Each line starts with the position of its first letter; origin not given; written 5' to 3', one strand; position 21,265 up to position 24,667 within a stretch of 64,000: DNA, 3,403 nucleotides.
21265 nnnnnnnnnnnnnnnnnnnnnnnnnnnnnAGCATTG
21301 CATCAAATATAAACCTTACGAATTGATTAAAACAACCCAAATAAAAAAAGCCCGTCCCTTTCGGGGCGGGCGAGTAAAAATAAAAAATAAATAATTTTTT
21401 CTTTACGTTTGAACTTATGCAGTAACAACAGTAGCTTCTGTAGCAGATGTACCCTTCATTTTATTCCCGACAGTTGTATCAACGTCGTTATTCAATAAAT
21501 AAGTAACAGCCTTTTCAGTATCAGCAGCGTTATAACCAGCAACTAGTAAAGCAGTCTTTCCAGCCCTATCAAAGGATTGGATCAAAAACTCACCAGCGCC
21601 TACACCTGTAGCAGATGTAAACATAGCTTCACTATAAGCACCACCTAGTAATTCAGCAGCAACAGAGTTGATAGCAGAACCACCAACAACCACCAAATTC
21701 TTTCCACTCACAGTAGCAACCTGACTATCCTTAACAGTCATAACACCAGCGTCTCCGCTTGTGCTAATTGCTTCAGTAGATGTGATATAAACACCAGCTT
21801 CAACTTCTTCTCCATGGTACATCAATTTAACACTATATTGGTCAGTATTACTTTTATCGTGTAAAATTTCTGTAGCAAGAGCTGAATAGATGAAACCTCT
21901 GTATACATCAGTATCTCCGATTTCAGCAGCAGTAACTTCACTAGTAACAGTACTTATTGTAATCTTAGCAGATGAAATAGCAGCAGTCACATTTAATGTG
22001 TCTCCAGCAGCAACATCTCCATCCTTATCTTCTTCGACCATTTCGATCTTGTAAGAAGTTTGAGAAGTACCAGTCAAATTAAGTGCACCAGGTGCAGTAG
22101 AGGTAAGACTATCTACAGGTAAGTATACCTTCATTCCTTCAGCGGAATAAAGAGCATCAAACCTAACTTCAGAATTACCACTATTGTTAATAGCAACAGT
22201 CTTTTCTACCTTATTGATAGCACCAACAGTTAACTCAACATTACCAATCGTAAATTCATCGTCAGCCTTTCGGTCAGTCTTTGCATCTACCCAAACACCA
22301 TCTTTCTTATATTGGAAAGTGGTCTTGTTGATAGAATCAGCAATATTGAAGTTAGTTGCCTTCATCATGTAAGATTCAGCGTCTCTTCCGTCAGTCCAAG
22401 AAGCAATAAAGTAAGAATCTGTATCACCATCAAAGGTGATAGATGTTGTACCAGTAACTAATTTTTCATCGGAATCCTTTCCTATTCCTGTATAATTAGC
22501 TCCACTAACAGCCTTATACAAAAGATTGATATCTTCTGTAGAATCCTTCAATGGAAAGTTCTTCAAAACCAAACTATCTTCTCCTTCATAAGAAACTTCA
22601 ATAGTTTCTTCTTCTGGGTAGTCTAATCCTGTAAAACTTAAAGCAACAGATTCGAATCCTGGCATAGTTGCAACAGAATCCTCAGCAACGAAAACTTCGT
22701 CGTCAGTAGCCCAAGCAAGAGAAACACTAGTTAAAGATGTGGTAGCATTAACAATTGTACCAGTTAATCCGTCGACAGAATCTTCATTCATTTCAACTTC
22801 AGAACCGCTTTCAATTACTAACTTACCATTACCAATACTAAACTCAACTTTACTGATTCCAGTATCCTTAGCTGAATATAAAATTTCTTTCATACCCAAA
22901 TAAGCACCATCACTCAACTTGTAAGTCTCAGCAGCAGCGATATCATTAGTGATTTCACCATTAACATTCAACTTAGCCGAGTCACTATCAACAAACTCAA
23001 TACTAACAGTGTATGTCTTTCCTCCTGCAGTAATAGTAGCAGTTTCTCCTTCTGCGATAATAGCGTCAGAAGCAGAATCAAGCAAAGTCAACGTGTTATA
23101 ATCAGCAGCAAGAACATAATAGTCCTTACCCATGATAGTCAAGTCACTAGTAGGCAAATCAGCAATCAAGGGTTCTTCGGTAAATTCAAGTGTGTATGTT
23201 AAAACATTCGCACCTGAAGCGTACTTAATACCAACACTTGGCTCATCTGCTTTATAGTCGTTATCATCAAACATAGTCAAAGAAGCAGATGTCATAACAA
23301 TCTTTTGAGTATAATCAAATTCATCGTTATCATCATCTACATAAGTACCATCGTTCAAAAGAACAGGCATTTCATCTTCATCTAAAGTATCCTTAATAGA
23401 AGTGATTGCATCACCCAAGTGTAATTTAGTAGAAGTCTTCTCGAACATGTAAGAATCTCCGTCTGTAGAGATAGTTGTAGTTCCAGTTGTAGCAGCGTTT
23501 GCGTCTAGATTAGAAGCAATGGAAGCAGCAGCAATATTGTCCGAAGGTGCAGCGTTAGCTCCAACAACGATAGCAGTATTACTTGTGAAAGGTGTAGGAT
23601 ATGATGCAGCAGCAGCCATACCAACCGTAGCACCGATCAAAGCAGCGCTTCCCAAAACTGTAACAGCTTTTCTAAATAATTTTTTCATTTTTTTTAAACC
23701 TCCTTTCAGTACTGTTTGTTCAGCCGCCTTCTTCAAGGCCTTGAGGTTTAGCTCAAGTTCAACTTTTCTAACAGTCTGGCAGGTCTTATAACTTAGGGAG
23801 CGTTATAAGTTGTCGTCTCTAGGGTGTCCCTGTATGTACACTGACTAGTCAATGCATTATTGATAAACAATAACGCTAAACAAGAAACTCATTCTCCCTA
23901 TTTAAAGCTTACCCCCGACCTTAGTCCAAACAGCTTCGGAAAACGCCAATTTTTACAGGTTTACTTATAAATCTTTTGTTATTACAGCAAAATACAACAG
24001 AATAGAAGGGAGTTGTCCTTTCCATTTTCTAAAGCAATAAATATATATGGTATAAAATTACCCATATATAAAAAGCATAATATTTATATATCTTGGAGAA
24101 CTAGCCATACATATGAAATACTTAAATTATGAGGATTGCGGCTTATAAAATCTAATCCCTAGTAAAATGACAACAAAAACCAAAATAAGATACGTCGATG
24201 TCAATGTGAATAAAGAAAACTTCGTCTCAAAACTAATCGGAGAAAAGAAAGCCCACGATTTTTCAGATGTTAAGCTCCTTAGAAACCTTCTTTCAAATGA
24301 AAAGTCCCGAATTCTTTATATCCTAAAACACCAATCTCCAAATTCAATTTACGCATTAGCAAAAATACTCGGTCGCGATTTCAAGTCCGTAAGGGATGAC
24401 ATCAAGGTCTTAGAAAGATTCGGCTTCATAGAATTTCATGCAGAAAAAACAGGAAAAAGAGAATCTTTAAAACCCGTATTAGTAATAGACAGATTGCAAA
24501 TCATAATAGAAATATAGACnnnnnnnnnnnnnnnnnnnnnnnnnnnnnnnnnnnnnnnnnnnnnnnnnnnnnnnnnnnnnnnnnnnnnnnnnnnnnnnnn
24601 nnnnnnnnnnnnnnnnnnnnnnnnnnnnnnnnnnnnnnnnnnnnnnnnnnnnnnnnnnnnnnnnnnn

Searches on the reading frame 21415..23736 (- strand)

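Call 62: search_protein_families(library=pfam, proteins=[window:21415-23736:-], max_evalue=0.001)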
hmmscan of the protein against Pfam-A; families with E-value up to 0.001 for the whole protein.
window:21415-23736:- (773 aa): 1 family
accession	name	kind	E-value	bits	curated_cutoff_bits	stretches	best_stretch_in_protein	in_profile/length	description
PF05124.17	S_layer_C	-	3.4e-05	24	23.9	1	580-749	14-175/177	S-layer like family, outer domain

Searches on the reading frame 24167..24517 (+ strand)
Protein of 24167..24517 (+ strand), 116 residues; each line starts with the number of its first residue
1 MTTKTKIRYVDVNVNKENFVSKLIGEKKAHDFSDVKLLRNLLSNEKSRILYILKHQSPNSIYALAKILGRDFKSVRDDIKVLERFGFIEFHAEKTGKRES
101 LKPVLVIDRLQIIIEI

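Call 62: search_protein_families(library=pfam, proteins=[window:24167-24517:+], max_evalue=0.001)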
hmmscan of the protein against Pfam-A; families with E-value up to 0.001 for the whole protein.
window:24167-24517:+ (116 aa): 2 families
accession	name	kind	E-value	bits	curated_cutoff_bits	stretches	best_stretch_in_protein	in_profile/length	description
PF25212.1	HVO_A0114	-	2.4e-17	63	27.6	1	30-109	8-83/84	HVO_A0114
PF08279.18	HTH_11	-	0.00013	22.2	25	1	47-91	3-47/55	HTH domain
